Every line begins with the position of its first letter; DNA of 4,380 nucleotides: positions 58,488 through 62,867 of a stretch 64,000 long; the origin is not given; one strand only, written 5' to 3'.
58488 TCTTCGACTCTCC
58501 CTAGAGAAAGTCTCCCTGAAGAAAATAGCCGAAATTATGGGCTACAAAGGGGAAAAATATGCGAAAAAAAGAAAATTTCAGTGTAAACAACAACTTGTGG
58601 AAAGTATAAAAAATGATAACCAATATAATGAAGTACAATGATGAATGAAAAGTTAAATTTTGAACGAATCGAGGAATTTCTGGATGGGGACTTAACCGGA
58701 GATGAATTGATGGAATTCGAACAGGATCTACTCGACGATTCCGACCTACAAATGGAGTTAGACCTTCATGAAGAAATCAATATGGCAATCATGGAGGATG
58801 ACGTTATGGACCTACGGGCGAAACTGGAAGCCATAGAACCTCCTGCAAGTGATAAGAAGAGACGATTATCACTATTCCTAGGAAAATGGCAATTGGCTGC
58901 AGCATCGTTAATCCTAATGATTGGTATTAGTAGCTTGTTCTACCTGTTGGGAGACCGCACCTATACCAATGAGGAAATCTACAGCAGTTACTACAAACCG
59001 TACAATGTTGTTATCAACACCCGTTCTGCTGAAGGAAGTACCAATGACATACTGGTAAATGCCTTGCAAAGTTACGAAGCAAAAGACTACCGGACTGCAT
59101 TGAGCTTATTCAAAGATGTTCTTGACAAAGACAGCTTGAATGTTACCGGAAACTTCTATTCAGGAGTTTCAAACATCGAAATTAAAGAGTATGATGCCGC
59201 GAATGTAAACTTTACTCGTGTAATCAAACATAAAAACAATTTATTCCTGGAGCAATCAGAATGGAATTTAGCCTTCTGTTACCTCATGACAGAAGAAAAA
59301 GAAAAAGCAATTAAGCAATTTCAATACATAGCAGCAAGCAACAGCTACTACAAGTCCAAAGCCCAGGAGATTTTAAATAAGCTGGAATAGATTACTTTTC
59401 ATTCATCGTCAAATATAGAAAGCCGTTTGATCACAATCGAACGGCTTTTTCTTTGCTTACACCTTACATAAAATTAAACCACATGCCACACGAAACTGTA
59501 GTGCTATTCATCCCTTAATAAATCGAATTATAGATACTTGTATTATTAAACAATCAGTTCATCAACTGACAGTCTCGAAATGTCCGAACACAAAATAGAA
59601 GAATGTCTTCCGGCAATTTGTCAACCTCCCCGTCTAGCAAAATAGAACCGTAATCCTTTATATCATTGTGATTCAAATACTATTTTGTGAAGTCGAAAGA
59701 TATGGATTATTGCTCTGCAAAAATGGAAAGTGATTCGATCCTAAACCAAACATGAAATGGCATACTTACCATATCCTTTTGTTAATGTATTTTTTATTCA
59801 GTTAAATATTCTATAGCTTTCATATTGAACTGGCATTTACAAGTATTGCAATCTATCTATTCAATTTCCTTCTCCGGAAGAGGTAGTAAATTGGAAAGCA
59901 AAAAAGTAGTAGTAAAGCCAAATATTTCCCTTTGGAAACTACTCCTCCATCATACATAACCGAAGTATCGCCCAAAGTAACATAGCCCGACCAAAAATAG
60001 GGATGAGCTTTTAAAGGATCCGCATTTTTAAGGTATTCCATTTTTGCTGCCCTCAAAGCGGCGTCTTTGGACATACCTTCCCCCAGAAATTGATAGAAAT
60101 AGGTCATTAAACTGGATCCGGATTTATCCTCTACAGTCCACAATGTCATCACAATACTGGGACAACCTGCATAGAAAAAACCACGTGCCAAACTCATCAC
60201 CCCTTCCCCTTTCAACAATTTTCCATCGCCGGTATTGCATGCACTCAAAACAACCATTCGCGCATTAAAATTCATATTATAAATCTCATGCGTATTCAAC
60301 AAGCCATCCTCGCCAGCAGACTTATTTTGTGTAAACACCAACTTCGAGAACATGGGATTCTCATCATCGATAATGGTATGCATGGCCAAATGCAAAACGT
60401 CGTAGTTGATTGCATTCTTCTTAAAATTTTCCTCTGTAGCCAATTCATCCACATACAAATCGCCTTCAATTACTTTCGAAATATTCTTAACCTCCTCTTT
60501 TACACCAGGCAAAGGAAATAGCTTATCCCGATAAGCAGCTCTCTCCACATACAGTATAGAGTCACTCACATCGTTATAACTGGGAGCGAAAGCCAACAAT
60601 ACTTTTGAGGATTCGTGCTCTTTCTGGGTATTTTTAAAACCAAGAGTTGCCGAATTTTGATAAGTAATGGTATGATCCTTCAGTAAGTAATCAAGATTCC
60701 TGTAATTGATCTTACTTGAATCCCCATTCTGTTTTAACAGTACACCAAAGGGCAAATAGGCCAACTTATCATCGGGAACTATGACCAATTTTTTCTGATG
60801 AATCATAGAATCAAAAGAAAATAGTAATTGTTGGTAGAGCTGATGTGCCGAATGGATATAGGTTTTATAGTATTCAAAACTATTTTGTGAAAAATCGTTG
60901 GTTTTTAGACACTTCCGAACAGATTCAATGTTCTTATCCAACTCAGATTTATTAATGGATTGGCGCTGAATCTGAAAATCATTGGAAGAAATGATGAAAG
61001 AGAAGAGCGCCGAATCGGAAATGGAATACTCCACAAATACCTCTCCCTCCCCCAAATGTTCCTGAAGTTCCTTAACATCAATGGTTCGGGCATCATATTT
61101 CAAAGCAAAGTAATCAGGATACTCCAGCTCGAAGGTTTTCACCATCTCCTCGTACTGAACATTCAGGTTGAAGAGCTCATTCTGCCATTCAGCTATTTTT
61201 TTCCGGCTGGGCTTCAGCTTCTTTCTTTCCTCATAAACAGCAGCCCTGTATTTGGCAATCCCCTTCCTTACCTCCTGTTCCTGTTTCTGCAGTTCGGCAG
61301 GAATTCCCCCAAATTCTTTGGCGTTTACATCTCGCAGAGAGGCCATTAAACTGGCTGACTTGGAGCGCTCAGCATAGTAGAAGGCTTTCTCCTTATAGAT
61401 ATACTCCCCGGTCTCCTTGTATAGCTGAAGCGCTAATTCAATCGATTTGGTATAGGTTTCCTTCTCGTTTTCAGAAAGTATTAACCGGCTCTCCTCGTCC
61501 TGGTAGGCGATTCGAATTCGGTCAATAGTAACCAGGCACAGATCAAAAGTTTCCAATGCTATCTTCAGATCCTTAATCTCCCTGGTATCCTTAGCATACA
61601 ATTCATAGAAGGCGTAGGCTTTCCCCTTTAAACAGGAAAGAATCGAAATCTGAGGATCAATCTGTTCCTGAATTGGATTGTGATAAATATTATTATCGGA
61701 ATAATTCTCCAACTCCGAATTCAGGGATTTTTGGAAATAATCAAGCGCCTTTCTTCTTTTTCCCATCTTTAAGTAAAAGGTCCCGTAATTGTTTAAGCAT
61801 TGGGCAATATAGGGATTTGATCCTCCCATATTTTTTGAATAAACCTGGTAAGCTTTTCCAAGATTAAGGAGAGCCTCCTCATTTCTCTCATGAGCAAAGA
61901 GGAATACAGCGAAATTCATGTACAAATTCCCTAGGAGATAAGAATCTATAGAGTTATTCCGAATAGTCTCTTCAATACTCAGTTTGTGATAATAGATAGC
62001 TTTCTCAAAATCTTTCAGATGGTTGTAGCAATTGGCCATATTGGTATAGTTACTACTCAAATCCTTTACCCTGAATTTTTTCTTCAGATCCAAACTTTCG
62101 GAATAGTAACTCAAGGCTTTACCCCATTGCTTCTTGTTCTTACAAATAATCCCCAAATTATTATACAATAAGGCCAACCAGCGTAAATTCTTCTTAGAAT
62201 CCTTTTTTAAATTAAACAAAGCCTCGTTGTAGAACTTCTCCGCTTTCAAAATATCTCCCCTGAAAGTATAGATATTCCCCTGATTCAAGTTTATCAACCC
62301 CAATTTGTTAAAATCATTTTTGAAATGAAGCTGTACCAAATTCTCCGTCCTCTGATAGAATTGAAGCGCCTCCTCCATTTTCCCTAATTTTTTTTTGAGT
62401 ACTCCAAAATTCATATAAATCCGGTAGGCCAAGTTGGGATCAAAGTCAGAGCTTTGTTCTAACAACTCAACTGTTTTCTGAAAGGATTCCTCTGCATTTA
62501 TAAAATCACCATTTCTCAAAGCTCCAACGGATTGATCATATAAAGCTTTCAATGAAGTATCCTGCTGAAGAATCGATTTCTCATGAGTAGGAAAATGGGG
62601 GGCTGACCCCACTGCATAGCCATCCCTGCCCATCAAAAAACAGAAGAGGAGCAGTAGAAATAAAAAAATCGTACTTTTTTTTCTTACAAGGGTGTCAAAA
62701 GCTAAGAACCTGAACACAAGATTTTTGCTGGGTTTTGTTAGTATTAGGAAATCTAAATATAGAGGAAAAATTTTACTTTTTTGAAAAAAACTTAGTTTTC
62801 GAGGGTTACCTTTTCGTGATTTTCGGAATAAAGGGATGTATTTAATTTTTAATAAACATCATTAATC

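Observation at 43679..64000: Overall architecture parallels Gram-positive Com/Blp pheromone-bacteriocin circuits but uses different sensory parts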

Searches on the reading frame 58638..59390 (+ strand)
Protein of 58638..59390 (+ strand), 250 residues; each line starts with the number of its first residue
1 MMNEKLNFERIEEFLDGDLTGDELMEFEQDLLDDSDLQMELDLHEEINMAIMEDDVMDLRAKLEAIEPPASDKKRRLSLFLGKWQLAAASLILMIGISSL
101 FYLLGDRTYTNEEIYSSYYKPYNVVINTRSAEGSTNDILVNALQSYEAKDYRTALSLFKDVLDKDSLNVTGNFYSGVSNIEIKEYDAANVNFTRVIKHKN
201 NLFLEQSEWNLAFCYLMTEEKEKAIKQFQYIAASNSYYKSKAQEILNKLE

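Call 4: search_protein_families(library=pfam, proteins=[window:58638-59390:+], max_evalue=0.01)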
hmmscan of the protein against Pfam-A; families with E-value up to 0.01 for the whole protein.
window:58638-59390:+ (250 aa): 3 families
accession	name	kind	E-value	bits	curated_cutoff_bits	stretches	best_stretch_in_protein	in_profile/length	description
PF13174.12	TPR_6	-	0.00013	22.8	26.3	0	209-231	4-26/33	Tetratricopeptide repeat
PF07719.23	TPR_2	-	0.0011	19.4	27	0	210-229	6-25/34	Tetratricopeptide repeat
PF14559.12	TPR_19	-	0.0016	19.1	25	0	147-166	3-22/68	Tetratricopeptide repeat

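Call 13: search_protein_families(library=ncbifam, proteins=[window:58638-59390:+], max_evalue=0.01)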
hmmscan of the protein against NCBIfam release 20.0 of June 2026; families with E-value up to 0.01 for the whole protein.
window:58638-59390:+ (250 aa): 3 families
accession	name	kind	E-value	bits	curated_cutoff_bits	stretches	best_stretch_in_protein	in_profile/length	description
TIGR02552.1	LcrH_SycD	equivalog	0.00011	21.9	104.8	1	137-244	20-124/136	SycD/LcrH family type III secretion system chaperone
TIGR02917.1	PEP_TPR_lipo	equivalog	0.00011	20.2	312.2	1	140-235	266-359/899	XrtA/PEP-CTERM system TPR-repeat protein PrsT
NF040959.1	MamA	equivalog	0.00057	19.4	200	1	148-229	84-163/204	magnetosome protein MamA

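Call 45: search_solved_structures(query=A2, max_evalue=1, show_alignments=1)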
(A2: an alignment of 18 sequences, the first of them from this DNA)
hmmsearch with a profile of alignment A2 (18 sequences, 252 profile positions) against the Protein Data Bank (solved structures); distinct sequences matched with E-value up to 1: 99 (the best 60 are shown).
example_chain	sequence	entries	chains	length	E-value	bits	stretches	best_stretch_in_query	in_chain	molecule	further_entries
9qhb_A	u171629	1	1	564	1.1e-18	70.9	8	147-199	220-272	Engineered tetratricopeptide repeat protein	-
8bu0_A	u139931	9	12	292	1.2e-12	51.2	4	147-199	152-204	Consensus tetratricopeptide repeat protein | Crystal structure of an 8-repeat consensus TPR superhelix with Zinc. | Monomer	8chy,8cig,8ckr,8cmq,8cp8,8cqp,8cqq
9qhc_A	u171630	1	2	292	1.3e-10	44.5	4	147-199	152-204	Engineered tetratricopeptide repeat protein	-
3kd7_A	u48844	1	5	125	5.7e-09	39.1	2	147-201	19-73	CTPR390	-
3asg_A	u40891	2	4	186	1.1e-08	38.2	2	143-231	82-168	MamA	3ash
3as4_A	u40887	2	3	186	2.1e-08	37.3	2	143-231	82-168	MamA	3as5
8ump_A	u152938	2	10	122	2.6e-08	37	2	152-201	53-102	T33-ml35-redesigned-TPR-domain-fold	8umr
3asd_A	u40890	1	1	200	2.8e-08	36.8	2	144-231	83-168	MamA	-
3as8_A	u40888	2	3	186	5.2e-08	36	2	143-198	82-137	Magnetosome protein MamA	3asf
1na0_A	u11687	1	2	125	5.7e-08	35.8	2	146-202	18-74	designed protein CTPR3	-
8j8q_C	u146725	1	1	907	2e-07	34.1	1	149-235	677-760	CTR9-like protein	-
8j8p_C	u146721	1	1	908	2e-07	34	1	149-235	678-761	CTR9-like protein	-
2fo7_A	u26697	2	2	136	4.2e-07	33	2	147-199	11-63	SYNTHETIC CONSENSUS TPR PROTEIN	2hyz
8ch0_A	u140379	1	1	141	4.2e-07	33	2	147-199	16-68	Consensus tetratricopeptide repeat protein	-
7qdr_B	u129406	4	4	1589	4.8e-07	32.8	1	135-196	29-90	Tetratricopeptide repeat protein 37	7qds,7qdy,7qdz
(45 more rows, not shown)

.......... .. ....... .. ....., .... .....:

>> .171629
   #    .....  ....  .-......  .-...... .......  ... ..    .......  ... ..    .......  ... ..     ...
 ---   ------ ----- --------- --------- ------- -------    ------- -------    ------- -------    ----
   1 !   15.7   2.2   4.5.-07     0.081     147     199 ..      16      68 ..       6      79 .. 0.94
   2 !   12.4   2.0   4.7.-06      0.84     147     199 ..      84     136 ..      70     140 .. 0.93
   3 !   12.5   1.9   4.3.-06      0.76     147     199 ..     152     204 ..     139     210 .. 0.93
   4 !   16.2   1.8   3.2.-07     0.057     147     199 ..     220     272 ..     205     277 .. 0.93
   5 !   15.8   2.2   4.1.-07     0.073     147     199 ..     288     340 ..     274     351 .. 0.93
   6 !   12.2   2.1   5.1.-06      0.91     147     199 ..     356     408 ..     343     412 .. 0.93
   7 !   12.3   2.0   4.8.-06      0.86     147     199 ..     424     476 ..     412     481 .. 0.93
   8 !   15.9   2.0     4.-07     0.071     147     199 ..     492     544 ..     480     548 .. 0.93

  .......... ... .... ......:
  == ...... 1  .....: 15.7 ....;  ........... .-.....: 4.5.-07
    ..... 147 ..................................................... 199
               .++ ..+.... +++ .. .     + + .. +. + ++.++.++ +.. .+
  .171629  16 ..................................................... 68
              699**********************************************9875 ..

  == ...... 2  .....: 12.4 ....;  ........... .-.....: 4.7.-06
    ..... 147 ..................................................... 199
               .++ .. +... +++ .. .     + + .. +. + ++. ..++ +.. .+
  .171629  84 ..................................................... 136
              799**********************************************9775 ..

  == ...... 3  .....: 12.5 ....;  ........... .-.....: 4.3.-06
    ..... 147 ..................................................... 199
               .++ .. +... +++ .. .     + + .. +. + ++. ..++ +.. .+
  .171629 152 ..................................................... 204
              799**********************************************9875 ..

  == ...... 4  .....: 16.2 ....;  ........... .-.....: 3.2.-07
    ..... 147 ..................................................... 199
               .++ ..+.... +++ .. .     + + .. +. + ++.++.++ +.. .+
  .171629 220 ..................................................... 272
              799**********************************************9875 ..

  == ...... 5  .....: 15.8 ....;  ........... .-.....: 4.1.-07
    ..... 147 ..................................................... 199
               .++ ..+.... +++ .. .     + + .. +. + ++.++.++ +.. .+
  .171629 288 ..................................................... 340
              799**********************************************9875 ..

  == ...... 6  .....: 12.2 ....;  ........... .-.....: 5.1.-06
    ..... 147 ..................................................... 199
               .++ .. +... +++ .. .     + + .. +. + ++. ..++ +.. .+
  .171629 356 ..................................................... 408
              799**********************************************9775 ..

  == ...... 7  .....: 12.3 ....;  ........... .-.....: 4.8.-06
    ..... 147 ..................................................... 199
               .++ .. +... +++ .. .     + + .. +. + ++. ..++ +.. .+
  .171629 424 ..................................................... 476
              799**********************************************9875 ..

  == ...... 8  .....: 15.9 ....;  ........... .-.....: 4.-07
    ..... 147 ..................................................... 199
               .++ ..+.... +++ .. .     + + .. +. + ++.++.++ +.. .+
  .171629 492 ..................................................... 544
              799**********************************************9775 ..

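Call 66: find_homologous_proteins(query=window:58638-59390:+, max_evalue=1e-8)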
Query window:58638-59390:+ (250 aa): 51 proteins with E <= 1e-8 among 769 candidates.
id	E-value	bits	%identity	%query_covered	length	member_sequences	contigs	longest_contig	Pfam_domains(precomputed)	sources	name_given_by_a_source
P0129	3.1e-156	536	100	100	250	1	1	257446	-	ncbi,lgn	ncbi:MAG: hypothetical protein ACEPOZ_05355 [Marinifilaceae bacterium]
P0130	6.3e-111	388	71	100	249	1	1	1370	PF07719.24,PF13174.13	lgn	-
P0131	2.2e-109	383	69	100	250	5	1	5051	PF10255.16,PF07719.24,PF13174.13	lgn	-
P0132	3.2e-105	369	67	98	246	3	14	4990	-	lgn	-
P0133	4.0e-105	369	67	99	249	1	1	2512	PF07719.24,PF13174.13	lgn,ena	-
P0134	8.9e-105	368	67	100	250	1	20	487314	PF07719.24,PF13174.13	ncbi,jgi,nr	ncbi:MAG: hypothetical protein JEZ01_02590 [Labilibaculum sp.]|jgi:tetratricopeptide (TPR) repeat pr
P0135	1.2e-104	367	67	99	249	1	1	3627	PF07719.24,PF13174.13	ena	-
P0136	1.8e-104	367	67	99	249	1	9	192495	PF07719.24,PF13174.13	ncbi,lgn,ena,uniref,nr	ncbi:hypothetical protein L3049_18120 [Labilibaculum sp. DW002]|uniref:Tetratricopeptide repeat prot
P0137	1.8e-104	367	67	99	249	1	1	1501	PF07719.24,PF13174.13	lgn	-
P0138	4.9e-104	365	67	98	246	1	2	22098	PF07719.24,PF13174.13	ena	-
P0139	3.4e-103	362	67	100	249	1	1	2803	PF07719.24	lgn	-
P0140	4.5e-103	362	66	99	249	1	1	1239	PF13174.13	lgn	-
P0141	6.8e-103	361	67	100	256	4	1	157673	PF07719.24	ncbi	ncbi:MAG: tol-pal system YbgF family protein [Labilibaculum antarcticum]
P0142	3.2e-102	359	68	100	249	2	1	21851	PF07719.24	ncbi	-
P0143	4.6e-102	359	66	100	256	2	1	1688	PF07719.24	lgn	-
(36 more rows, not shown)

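Call 73: predict_structure(alignment_id=A4)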
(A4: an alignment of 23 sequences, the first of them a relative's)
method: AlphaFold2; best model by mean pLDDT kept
length: 250 residues; sequences in the alignment: 23
mean_pLDDT: 70.3   pTM: 0.48
mean pLDDT of the five models: 70.3, 64.3, 63.0, 62.5, 58.7
residues with pLDDT >= 90: 65; 70-90: 73; 50-70: 45; < 50: 67
segments of 3 or more residues with pLDDT < 50: 1-5, 51-57, 66-69, 80-89, 104-132
pLDDT, mean of each block of 10 residues (from residue 1): 51 75 77 69 54 47 49 51 48 51 48 44 38 68 87 94 87 93 94 87 86 92 94 85 89
secondary structure, 60 per line:
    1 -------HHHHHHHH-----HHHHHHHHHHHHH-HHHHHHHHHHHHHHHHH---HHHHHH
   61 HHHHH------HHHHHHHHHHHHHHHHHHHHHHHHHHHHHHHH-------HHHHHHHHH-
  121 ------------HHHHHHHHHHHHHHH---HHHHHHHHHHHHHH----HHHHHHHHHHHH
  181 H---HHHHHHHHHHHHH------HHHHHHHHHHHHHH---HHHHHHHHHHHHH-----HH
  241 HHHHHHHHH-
elements in order: H8-15 H21-33 H35-51 H55-65 H72-103 H111-119 H133-147 H151-164 H169-181 H185-197 H204-217 H221-233 H239-249

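Call 75: fold_search(model_id=the predicted structure, library=pdb)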
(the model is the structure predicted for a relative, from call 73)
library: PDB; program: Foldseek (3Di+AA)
matches with E <= 10: 1655; with E <= 0.001: 27
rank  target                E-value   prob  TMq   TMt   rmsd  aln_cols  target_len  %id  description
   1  3qky                  2.1e-04  1.00  0.43  0.43   3.5       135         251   22  Crystal structure of Rhodothermus marinus BamD (released 2011-04-20)
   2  8ump_A                2.6e-04  1.00  0.42  0.83   2.1       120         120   17  T33-ml35 - Designed Tetrahedral Protein Cage Using Machine Learning Algorithms (released 2023-11-15)
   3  6v8e_B                2.8e-04  1.00  0.39  0.77   2.6       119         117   18  Computationally designed C3-symmetric homotrimer from TPR repeat protein (released 2020-08-12)
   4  6v8e_D                3.2e-04  1.00  0.40  0.78   2.5       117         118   18  Computationally designed C3-symmetric homotrimer from TPR repeat protein (released 2020-08-12)
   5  1na0_A                3.4e-04  1.00  0.41  0.81   2.6       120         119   18  Design of Stable alpha-Helical Arrays from an Idealized TPR Motif (released 2003-06-03)
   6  6v8e_A                3.4e-04  1.00  0.39  0.76   2.6       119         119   18  Computationally designed C3-symmetric homotrimer from TPR repeat protein (released 2020-08-12)
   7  2xcc_A                4.0e-04  1.00  0.40  0.71   5.3       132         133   14  Crystal structure of PcrH from Pseudomonas aeruginosa (released 2010-05-05)
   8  5efr                  4.2e-04  1.00  0.43  0.27   6.8       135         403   21  Crystal Structure of a BamA-BamD fusion (released 2016-01-27)
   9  7ayw_B                4.4e-04  1.00  0.44  0.75  11.1       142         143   15  Crystal structure of a shortened IpgC variant in complex with 2H-isoindol-1-amine (released 2021-11-24)
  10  7axy_B                5.2e-04  1.00  0.43  0.77   9.3       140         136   20  Crystal structure of a shortened IpgC variant in complex with 3-amino-5-(pyrrolidin-1-yl)-1H-pyrazole-4-carbonitrile (released 2021-11-24)
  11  8ye5_A                5.7e-04  1.00  0.40  0.74   4.1       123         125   11  Structural and functional research of Reductive Dehalogenases TmrC using a cell-free expression system for heterologou (released 2024-03-06)
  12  2xev_C                6.0e-04  1.00  0.42  0.82   1.9       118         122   16  Crystal structure of the TPR domain of Xanthomonas campestris ybgF (released 2010-09-15)
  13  4cgv_C                6.7e-04  1.00  0.39  0.72   2.7       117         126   13  First TPR of Spaghetti (RPAP3) bound to HSP90 peptide SRMEEVD (released 2014-05-14)
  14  8ye5_B                7.4e-04  1.00  0.39  0.76   3.0       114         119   12  Structural and functional research of Reductive Dehalogenases TmrC using a cell-free expression system for heterologou (released 2024-03-06)
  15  4cgv_B                7.4e-04  1.00  0.39  0.72   2.7       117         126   13  First TPR of Spaghetti (RPAP3) bound to HSP90 peptide SRMEEVD (released 2014-05-14)
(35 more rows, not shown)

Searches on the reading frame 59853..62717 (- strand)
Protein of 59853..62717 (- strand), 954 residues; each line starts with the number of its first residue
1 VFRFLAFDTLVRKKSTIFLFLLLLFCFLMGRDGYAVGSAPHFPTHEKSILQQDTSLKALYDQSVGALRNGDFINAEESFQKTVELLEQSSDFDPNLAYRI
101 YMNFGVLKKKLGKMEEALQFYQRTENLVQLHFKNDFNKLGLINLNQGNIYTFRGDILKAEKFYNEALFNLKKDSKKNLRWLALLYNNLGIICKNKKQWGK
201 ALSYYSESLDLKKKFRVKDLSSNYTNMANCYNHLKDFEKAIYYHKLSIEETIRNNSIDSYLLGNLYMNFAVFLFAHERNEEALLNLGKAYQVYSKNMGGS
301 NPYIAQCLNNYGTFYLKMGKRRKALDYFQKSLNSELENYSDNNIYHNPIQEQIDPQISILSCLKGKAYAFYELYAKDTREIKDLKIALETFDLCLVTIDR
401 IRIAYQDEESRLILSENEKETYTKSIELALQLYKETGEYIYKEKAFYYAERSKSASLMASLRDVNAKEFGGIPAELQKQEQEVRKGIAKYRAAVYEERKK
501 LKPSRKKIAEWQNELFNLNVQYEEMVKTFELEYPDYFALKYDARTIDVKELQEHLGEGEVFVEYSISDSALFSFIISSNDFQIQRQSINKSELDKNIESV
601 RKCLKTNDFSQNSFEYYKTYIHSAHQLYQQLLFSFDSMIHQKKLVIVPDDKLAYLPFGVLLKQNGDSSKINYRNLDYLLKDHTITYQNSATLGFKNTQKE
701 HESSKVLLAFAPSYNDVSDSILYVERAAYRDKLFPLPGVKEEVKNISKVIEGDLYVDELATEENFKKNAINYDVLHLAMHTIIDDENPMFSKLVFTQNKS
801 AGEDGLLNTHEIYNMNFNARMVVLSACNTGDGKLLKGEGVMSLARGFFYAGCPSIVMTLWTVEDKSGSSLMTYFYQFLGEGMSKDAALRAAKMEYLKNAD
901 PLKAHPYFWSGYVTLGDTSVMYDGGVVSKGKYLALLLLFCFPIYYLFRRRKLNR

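Call 4: search_protein_families(library=pfam, proteins=[window:59853-62717:-], max_evalue=0.01)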
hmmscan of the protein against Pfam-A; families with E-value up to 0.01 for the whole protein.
window:59853-62717:- (954 aa): 10 families
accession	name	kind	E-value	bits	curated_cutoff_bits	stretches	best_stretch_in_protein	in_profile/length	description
PF12770.12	CHAT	-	6.7e-59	200.1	24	1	623-917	3-289/289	CHAT domain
PF13424.12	TPR_12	-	2.2e-31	108.3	30.1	5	264-333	4-73/77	Tetratricopeptide repeat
PF00515.34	TPR_1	-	7.7e-16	57.6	27.8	2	182-214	1-33/34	Tetratricopeptide repeat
PF07719.23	TPR_2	-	2e-14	52.9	27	1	182-213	1-32/34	Tetratricopeptide repeat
PF13176.12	TPR_7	-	3.8e-10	39.5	27.9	0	185-214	2-31/36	Tetratricopeptide repeat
PF13181.12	TPR_8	-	3.5e-09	36.5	25.7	0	98-123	1-26/34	Tetratricopeptide repeat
PF13374.12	TPR_10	-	6.1e-09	36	27.5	0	305-332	2-29/42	Tetratricopeptide repeat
PF24885.1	TPR_NPHP3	-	8.7e-05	22.5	100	0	242-340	78-176/239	Nephrocystin-3 TPR domain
PF17874.7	TPR_MalT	-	0.00039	20.2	45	1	74-224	19-164/336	MalT-like TPR region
PF13431.12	TPR_17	-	0.0005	20.6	24.4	0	222-241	14-33/34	Tetratricopeptide repeat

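Call 13: search_protein_families(library=ncbifam, proteins=[window:59853-62717:-], max_evalue=0.01)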
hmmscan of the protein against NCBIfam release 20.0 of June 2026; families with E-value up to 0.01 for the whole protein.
window:59853-62717:- (954 aa): 6 families
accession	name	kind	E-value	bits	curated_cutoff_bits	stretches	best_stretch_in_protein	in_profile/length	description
NF040586.1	FxSxx_TPR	equivalog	2.8e-11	42.7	300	1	69-333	441-710/830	FxSxx-COOH system tetratricopeptide repeat protein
NF002725.1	PRK02603.1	equivalog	3.5e-08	33.6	143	2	58-166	37-139/173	photosystem I assembly protein Ycf3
TIGR02521.1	type_IV_pilW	equivalog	4.4e-06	26.4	154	1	285-336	80-130/234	type IV pilus biogenesis/stability protein PilW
TIGR00540.1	TPR_hemY_coli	hypoth_equivalog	0.00031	19.6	142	0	182-240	326-378/385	heme biosynthesis-associated TPR protein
NF033758.1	gliding_GltE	equivalog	0.00082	18.5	225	0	89-151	78-138/411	adventurous gliding motility TPR repeat lipoprotein GltE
NF047507.1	TPR_BatC_Lepto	exception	0.0011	18.5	175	1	67-182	35-140/214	TPR repeat-containing protein BatC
